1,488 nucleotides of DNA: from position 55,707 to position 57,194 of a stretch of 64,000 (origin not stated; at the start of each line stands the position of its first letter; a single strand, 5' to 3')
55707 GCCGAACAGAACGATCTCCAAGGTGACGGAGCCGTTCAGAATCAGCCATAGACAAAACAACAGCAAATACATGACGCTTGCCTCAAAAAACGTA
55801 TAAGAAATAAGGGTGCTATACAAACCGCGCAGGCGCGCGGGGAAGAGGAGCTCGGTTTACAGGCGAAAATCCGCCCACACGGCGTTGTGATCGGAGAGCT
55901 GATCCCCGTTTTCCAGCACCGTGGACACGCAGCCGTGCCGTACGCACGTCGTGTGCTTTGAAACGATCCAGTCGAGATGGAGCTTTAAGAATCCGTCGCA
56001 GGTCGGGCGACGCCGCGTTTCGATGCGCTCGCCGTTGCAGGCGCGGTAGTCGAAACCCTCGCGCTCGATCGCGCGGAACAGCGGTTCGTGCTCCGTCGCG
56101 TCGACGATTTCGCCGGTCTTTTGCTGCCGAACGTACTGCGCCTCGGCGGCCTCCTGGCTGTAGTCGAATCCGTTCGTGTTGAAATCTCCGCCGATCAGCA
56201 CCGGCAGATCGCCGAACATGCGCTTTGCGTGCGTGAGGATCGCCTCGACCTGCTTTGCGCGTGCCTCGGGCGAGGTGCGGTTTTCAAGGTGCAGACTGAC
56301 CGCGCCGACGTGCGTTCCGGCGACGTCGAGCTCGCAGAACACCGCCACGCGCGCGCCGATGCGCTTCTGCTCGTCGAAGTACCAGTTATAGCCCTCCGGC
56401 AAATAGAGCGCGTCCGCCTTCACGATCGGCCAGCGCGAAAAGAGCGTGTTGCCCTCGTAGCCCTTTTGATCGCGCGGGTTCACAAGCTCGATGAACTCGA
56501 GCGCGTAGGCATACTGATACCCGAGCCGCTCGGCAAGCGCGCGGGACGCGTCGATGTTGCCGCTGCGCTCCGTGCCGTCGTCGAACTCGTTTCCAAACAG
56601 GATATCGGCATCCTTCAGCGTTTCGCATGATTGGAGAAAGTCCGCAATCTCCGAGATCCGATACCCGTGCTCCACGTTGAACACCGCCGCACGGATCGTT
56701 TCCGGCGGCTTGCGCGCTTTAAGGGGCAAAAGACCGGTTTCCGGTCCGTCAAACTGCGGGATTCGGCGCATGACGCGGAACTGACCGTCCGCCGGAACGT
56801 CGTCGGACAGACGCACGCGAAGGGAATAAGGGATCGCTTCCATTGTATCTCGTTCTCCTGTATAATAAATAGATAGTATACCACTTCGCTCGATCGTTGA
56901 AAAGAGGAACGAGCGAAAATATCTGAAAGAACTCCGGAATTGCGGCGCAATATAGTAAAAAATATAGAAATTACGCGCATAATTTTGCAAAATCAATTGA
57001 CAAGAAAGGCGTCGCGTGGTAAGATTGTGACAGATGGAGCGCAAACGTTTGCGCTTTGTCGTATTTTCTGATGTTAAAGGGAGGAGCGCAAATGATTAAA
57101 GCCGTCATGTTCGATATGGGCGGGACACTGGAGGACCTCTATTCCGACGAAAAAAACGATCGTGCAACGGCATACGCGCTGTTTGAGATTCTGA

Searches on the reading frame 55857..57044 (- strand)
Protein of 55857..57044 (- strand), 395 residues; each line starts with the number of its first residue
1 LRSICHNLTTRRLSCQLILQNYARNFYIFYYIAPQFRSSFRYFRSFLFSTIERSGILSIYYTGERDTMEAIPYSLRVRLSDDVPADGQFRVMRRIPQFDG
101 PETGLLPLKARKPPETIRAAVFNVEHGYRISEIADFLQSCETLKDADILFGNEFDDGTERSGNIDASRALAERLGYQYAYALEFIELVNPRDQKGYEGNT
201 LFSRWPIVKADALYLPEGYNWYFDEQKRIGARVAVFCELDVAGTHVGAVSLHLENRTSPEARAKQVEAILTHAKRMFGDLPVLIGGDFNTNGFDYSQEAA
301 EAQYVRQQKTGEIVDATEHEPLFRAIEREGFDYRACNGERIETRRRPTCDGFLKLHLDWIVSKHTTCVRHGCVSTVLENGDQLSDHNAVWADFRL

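Call 8: search_protein_families(library=pfam, proteins=[window:55857-57044:-])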
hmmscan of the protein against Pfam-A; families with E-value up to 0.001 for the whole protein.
window:55857-57044:- (395 aa): 1 family
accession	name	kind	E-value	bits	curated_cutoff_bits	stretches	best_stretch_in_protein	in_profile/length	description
PF03372.29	Exo_endo_phos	-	4.4e-10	40.1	24.5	1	122-386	3-225/225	Endonuclease/Exonuclease/phosphatase family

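Call 14: search_protein_families(library=ncbifam, proteins=[window:55857-57044:-], max_evalue=0.001)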
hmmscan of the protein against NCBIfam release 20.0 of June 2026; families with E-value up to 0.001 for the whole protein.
window:55857-57044:- (395 aa): 0 families

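Call 48: search_protein_families(library=ncbifam, proteins=[window:55857-56843:-], max_evalue=0.00001)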
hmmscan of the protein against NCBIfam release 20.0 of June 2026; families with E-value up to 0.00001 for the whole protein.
window:55857-56843:- (328 aa): 0 families

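Call 53: search_protein_families(library=pfam, proteins=[window:55857-56843:-], max_evalue=0.01)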
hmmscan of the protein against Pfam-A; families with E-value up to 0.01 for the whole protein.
window:55857-56843:- (328 aa): 2 families
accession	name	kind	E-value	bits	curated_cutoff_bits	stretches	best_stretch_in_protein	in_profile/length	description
PF03372.29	Exo_endo_phos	-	2.4e-10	41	24.5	1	55-319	3-225/225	Endonuclease/Exonuclease/phosphatase family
PF23226.1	Exo_endo_phos_PGAP2IP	-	0.0015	18.3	27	1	51-206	5-145/239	PGAP2IP, C-terminal nuclease-like domain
